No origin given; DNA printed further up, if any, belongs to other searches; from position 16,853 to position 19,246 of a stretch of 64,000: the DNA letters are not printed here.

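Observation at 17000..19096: XRE helix-turn-helix domain fused to an apparently catalytically intact GH51-type glycosidase (possible trigger enzyme or one-component sugar sensor)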

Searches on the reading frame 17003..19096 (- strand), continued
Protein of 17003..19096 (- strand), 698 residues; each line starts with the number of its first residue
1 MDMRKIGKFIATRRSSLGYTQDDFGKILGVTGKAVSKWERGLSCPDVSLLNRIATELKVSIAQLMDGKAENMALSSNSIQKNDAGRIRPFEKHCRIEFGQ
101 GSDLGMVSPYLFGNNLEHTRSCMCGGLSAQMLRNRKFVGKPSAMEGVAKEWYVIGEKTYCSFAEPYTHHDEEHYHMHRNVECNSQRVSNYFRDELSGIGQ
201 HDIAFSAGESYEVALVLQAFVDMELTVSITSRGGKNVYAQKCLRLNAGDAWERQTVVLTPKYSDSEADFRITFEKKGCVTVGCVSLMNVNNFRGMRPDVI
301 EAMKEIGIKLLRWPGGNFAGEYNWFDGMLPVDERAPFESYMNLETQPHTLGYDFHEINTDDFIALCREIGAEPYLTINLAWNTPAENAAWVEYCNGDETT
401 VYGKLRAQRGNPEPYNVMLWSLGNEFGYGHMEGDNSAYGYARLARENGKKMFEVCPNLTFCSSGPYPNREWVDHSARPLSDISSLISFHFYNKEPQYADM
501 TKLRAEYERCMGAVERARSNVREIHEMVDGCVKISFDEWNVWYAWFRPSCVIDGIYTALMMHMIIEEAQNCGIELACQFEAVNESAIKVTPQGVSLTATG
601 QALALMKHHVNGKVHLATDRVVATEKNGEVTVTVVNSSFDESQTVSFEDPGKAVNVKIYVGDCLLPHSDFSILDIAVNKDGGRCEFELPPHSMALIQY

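Call 20: find_related_loci(query=A1, collection=genome_contigs, flank=10000)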
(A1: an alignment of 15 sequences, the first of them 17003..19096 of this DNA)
Query A1 (698 aa) in genome_contigs; peptide patterns used: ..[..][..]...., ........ (x = any residue, [..] = any of these).
600 stretches matched a pattern (row limit reached: there are more); 560 encode a relative of the query (tblastn E <= 1e-3); the best 80 are kept; 80 distinct loci.
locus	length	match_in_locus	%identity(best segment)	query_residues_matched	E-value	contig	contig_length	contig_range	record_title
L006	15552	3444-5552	64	1-698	0e+0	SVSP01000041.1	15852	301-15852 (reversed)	MAG: Oscillospiraceae bacterium isolate SIG672 NODE_65040_length_15852_cov_2.230461, whole genome shotgun sequence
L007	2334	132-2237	64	1-698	0e+0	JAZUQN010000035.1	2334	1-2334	MAG: Eubacteriales bacterium isolate T1900044857_TS20190323.MAGScoT_cleanbin_000049 SGB_3072_k141_1981865, whole genome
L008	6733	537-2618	52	1-698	0e+0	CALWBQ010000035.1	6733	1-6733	MAG: uncultured Lachnospiraceae bacterium isolate E0_RM__bin152 genome assembly, contig: E0_RM__k127_1984655, whole geno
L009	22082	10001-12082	52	1-698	0e+0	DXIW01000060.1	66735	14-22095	MAG TPA_asm: Candidatus Acutalibacter stercorigallinarum isolate ChiGjej2B2-2649 ChiGjej2B2M5__C606846_L66735_SAMN080098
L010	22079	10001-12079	52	1-698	0e+0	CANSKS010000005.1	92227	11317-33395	MAG TPA_asm: uncultured Neglectibacter sp. isolate SRR15510221_bin.7_metawrap_v1.3_MAG genome assembly, contig: NODE.272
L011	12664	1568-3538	52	39-698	0e+0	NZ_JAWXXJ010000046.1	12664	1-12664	Acutalibacter caecimuris strain M00118 M00118_ctg046, whole genome shotgun sequence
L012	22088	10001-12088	49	1-697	0e+0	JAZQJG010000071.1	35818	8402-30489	MAG: Eubacteriales bacterium isolate T1900044621_TS20190087.MAGScoT_cleanbin_000013 SGB_887_k141_137229, whole genome sh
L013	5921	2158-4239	48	1-697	0e+0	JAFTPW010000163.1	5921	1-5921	MAG: Clostridia bacterium isolate RGIG4041 Roe_deer_Cecum-5__c227541, whole genome shotgun sequence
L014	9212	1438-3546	47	1-697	0e+0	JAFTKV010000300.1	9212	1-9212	MAG: Clostridia bacterium isolate RGIG3910 Roe_deer_Cecum-2__c631346, whole genome shotgun sequence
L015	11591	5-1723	54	126-697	0e+0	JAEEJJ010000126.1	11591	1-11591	MAG: Clostridiales bacterium isolate Tb.RUG.167 k141_7652795_flag=0_multi=43.7094_len=11591, whole genome shotgun sequen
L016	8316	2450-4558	47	1-697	0e+0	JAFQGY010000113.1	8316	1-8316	MAG: Clostridia bacterium isolate RGIG1810 Goat_Cecum-5__c224079, whole genome shotgun sequence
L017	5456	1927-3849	50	1-645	0e+0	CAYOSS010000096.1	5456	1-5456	MAG TPA_asm: uncultured Eubacteriales bacterium isolate SRP314395_co1_66 genome assembly, contig: NODE_13495_length_5456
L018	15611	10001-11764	52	107-697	0e+0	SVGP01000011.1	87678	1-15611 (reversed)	MAG: Clostridiales bacterium isolate SIG361 NODE_1557_length_87678_cov_1.962388, whole genome shotgun sequence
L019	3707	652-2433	49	107-697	0e+0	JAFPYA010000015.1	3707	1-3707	MAG: Clostridia bacterium isolate RGIG1578 Goat_Abomasum.Co__c122633, whole genome shotgun sequence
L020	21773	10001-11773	50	107-697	0e+0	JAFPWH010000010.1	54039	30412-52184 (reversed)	MAG: Clostridia bacterium isolate RGIG1533 Goat_Abomasum-5__c911, whole genome shotgun sequence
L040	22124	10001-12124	44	1-697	0e+0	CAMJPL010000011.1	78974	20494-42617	MAG: uncultured Clostridia bacterium isolate SRR12081301_bin.2_metaWRAP_v1.3_MAG genome assembly, contig: ERZ12289766.34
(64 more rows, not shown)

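Call 32: search_protein_families(library=pfam, proteins=[L014:5233-9210:+, L014:3564-5075:+, L014:1438-3564:+], max_evalue=0.001)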
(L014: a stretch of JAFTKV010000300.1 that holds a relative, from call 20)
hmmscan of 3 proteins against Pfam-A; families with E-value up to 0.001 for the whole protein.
L014:5233-9210:+ (1326 aa): 5 families
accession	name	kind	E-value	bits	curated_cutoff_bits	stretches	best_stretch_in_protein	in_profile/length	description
PF07944.18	Beta-AFase-like_GH127_cat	-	7.9e-52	176.9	24.9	1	595-980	2-375/376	Beta-L-arabinofuranosidase, GH127 catalytic domain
PF13385.13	Laminin_G_3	-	3.5e-30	105.6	27.6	2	334-484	5-150/151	Concanavalin A-like lectin/glucanases superfamily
PF20578.4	aBig_2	-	1.6e-15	57.1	27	1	517-578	24-88/89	Atrophied bacterial Ig domain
PF20736.2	Glyco_hydro127M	-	1.2e-12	48.3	24.2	1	991-1081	2-94/95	Beta-L-arabinofuranosidase, GH127 middle domain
PF06439.18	3keto-disac_hyd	-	9.5e-05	23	26.8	0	1212-1304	5-95/187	3-keto-disaccharide hydrolase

L014:3564-5075:+ (504 aa): 1 family
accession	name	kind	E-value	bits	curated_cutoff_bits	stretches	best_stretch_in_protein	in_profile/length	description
PF06964.18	Alpha-L-AF_C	-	1.4e-47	162.4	27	1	300-485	1-149/165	Alpha-L-arabinofuranosidase C-terminal domain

L014:1438-3564:+ (709 aa): 2 families
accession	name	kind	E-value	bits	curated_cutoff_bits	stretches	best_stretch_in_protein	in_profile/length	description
PF01381.28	HTH_3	-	5.8e-11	42.7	23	1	10-63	1-54/55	Helix-turn-helix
PF22848.2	ASD1_dom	-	9.9e-08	32.3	22.2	1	393-500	112-213/239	Alpha-L-arabinofuranosidase 1 domain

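Call 34: search_protein_representatives(protein=window:17003-19096:-)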
Query: 698 residues. Proteins with E-value up to 0.001 (for the whole library): 16829; up to 1e-10: 2316; up to 1e-30: 394. The best 150 are listed.
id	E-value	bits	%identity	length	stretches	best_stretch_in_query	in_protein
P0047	0.0e+00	1033.7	65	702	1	1-698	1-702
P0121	7.7e-248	840.6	53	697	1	1-696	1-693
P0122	1.1e-185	635.2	46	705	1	4-696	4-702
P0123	1.3e-181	621.7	58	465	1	238-696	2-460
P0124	2.1e-175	601.2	44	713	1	1-696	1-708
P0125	6.1e-175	599.6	48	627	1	107-697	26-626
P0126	3.5e-164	564.1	47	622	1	108-697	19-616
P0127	8.5e-164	562.8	46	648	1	107-696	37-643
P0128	8.2e-148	510.0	45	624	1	107-696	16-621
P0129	6.3e-143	493.8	44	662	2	11-481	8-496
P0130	1.8e-136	472.5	43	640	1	107-693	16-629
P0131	2.3e-135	468.8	52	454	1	106-515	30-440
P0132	2.3e-131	455.6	42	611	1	102-614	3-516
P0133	7.2e-130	450.7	42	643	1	103-697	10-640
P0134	7.1e-127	440.8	52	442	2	295-528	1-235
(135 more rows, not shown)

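Call 38: predict_structure(alignment_id=A1)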
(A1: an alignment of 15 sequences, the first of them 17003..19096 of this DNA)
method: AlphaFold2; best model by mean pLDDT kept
length: 698 residues; sequences in the alignment: 15
mean_pLDDT: 75.0   pTM: 0.74
mean pLDDT of the five models: 75.0, 74.4, 67.8, 65.8, 63.5
residues with pLDDT >= 90: 216; 70-90: 276; 50-70: 91; < 50: 115
segments of 3 or more residues with pLDDT < 50: 71-83, 118-150, 167-182, 316-356, 426-432, 542-546
pLDDT, mean of each block of 10 residues (from residue 1): 83 86 89 92 74 67 68 36 59 85 86 68 25 26 29 75 52 35 68 84 80 79 93 92 90 84 87 90 68 73 93 56 36 29 25 46 86 81 77 91 82 89 55 66 89 93 72 86 86 65 84 88 86 82 54 91 94 87 68 81 95 92 94 95 92 91 80 89 90 95
secondary structure, 60 per line:
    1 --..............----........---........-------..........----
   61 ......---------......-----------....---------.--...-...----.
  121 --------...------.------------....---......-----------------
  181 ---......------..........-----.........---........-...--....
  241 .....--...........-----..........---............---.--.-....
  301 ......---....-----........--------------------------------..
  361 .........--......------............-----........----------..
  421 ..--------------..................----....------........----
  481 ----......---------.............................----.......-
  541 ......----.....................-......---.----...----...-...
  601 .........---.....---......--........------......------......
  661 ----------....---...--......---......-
elements in order (helices of 4 or more, strands of 3 or more residues): H3-16 H21-28 H32-39 H47-56 H61-66 H76-81 E93-96 E113-115 E151-154 E158-163 E184-189 E196-205 E211-219 E223-230 E237-245 E248-258 E264-273 E277-288 H297-306 E310-313 H319-326 H359-369 E372-377 H384-395 H401-408 E419-422 H437-454 E459-462 H469-476 E485-490 H500-528 E533-539 H541-546 H551-571 E573-578 E587-589 E594-596 H598-609 E613-617 E621-626 E629-636 E643-648 E655-660 E671-674 E678-680 E683-688 E692-697

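Call 42: fold_search(model_id=the predicted structure, library=pdb)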
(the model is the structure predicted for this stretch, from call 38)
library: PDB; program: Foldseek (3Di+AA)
matches with E <= 10: 1534; with E <= 0.001: 308
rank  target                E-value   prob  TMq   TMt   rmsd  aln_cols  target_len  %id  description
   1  3ug3_C                1.0e-26  1.00  0.46  0.65   5.8       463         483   28  Crystal structure of alpha-L-arabinofuranosidase from Thermotoga maritima ligand free form (released 2012-03-07)
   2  3ug3_D                2.8e-26  1.00  0.45  0.64   6.6       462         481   28  Crystal structure of alpha-L-arabinofuranosidase from Thermotoga maritima ligand free form (released 2012-03-07)
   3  3s2c_A                3.2e-26  1.00  0.47  0.67   5.4       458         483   28  Structure of the thermostable GH51 alpha-L-arabinofuranosidase from Thermotoga petrophila RKU-1 (released 2012-02-01)
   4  6zps_AAA              6.0e-26  1.00  0.62  0.68   6.4       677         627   15  Structure of Unliganded MgGH51 a-L-Arabinofuranosidase Crystal Type 3 Collected at 2.75 A (released 2020-11-11)
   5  3ug3_A                8.7e-26  1.00  0.46  0.64   6.5       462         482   28  Crystal structure of alpha-L-arabinofuranosidase from Thermotoga maritima ligand free form (released 2012-03-07)
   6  3ug4_C                1.8e-25  1.00  0.47  0.65   6.6       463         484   28  Crystal structure of alpha-L-arabinofuranosidase from Thermotoga maritima arabinose complex (released 2012-03-07)
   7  3s2c_J                3.6e-25  1.00  0.49  0.69   6.1       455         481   27  Structure of the thermostable GH51 alpha-L-arabinofuranosidase from Thermotoga petrophila RKU-1 (released 2012-02-01)
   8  2vrk_A                5.0e-25  1.00  0.50  0.69   4.0       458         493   21  Structure of a seleno-methionyl derivative of wild type arabinofuranosidase from Thermobacillus xylanilyticus (released 2008-07-01)
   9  6zt7_A                6.2e-25  1.00  0.50  0.69   4.4       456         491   21  X-ray structure of mutated arabinofuranosidase (released 2021-02-10)
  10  2vrq_A                9.0e-25  1.00  0.51  0.70   4.0       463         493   20  STRUCTURE OF AN INACTIVE MUTANT OF ARABINOFURANOSIDASE FROM THERMOBACILLUS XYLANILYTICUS IN COMPLEX WITH A PENTASACCHA (released 2008-07-01)
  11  4atw_A                9.5e-25  1.00  0.48  0.67   6.2       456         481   27  The crystal structure of Arabinofuranosidase (released 2012-05-23)
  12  6zt9_A                1.2e-24  1.00  0.51  0.70   3.7       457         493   21  X-ray structure of mutated arabinofuranosidase (released 2021-02-10)
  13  8i0a                  1.6e-24  1.00  0.49  0.64   3.9       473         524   24  Structure of alpha-L-Arabinofuranosidase from Trametes hirsuta (released 2023-09-27)
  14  6zt6_A                1.9e-24  1.00  0.50  0.69   4.0       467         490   21  X-ray structure of mutated arabinofuranosidase (released 2021-02-10)
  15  6zt9_C                2.5e-24  1.00  0.50  0.69   4.2       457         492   21  X-ray structure of mutated arabinofuranosidase (released 2021-02-10)
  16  1pz3_A                3.2e-24  1.00  0.48  0.67   4.3       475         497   21  Crystal structure of a family 51 (GH51) alpha-L-arabinofuranosidase from Geobacillus stearothermophilus T6 (released 2003-10-07)
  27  2c7f_B                2.6e-21  1.00  0.48  0.66   4.9       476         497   20  The Structure of a family 51 arabinofuranosidase, Araf51, from Clostridium thermocellum in complex with 1,5-alpha-L-Ar (released 2005-12-14)
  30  2c7f_D                3.8e-21  1.00  0.48  0.66   4.6       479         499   20  The Structure of a family 51 arabinofuranosidase, Araf51, from Clostridium thermocellum in complex with 1,5-alpha-L-Ar (released 2005-12-14)
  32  2c7f_F                5.8e-21  1.00  0.49  0.67   4.5       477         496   20  The Structure of a family 51 arabinofuranosidase, Araf51, from Clostridium thermocellum in complex with 1,5-alpha-L-Ar (released 2005-12-14)
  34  2c7f_A                6.7e-21  1.00  0.48  0.67   4.6       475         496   20  The Structure of a family 51 arabinofuranosidase, Araf51, from Clostridium thermocellum in complex with 1,5-alpha-L-Ar (released 2005-12-14)
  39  2c7f_E                3.3e-20  1.00  0.48  0.67   4.5       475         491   20  The Structure of a family 51 arabinofuranosidase, Araf51, from Clostridium thermocellum in complex with 1,5-alpha-L-Ar (released 2005-12-14)
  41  2c7f_C                4.6e-20  1.00  0.49  0.67   4.6       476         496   20  The Structure of a family 51 arabinofuranosidase, Araf51, from Clostridium thermocellum in complex with 1,5-alpha-L-Ar (released 2005-12-14)
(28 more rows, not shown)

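Call 43: search_protein_families(library=pfam, proteins=[L004:10277-12343:+], max_evalue=0.001)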
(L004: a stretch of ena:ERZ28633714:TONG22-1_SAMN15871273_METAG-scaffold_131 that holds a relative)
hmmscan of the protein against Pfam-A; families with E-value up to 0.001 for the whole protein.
L004:10277-12343:+ (689 aa): 0 families

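Call 46: find_encoding_contigs(protein=P0002, flank=6000, max_places=2)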
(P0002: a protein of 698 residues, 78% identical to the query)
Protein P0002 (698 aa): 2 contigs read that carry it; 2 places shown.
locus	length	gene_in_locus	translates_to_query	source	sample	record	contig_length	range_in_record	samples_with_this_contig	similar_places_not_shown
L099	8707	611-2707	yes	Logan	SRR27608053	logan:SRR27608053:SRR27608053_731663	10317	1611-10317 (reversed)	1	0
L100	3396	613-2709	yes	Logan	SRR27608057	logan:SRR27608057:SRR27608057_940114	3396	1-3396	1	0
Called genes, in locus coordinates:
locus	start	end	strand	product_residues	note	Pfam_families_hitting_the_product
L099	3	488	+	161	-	?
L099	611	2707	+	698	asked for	PF01381:HTH_3 (weak), PF22848:ASD1_dom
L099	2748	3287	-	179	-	-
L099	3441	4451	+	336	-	PF02899:Phage_int_SAM_1 (weak), PF13495:Phage_int_SAM_4 (weak), PF00589:Phage_integrase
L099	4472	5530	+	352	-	PF14607:GxDLY, PF14606:Lipase_GDSL_3, PF13472:Lipase_GDSL_2 (weak)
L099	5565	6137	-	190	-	PF00005:ABC_tran, PF13401:AAA_22 (weak), PF13304:AAA_21 (faint)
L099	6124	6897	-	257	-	PF00528:BPD_transp_1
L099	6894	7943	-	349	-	PF02621:VitK2_biosynth (weak), PF09084:NMT1 (weak)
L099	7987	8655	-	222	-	PF00027:cNMP_binding, PF13545:HTH_Crp_2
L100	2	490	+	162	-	?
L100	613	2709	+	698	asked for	PF01381:HTH_3 (weak), PF22848:ASD1_dom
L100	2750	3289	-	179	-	-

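Call 47: find_encoding_contigs(protein=P0004, flank=6000, max_places=2)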
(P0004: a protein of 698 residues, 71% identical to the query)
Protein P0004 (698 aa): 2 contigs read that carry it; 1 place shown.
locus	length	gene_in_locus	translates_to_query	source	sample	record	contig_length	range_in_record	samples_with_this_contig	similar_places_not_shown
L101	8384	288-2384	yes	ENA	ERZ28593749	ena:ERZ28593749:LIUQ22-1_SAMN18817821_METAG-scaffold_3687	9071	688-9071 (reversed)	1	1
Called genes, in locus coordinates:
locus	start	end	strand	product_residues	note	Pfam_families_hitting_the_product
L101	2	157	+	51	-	?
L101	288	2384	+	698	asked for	PF01381:HTH_3, PF13560:HTH_31 (faint), PF22848:ASD1_dom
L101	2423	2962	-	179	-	-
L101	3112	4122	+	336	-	PF02899:Phage_int_SAM_1 (faint), PF13495:Phage_int_SAM_4 (weak), PF00589:Phage_integrase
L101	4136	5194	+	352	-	PF14607:GxDLY, PF14606:Lipase_GDSL_3, PF13472:Lipase_GDSL_2 (weak)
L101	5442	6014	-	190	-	PF00005:ABC_tran, PF13304:AAA_21 (faint)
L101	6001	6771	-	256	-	PF00528:BPD_transp_1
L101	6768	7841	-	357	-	PF02621:VitK2_biosynth (weak), PF09084:NMT1 (weak)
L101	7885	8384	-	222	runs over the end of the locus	PF00027:cNMP_binding, PF13545:HTH_Crp_2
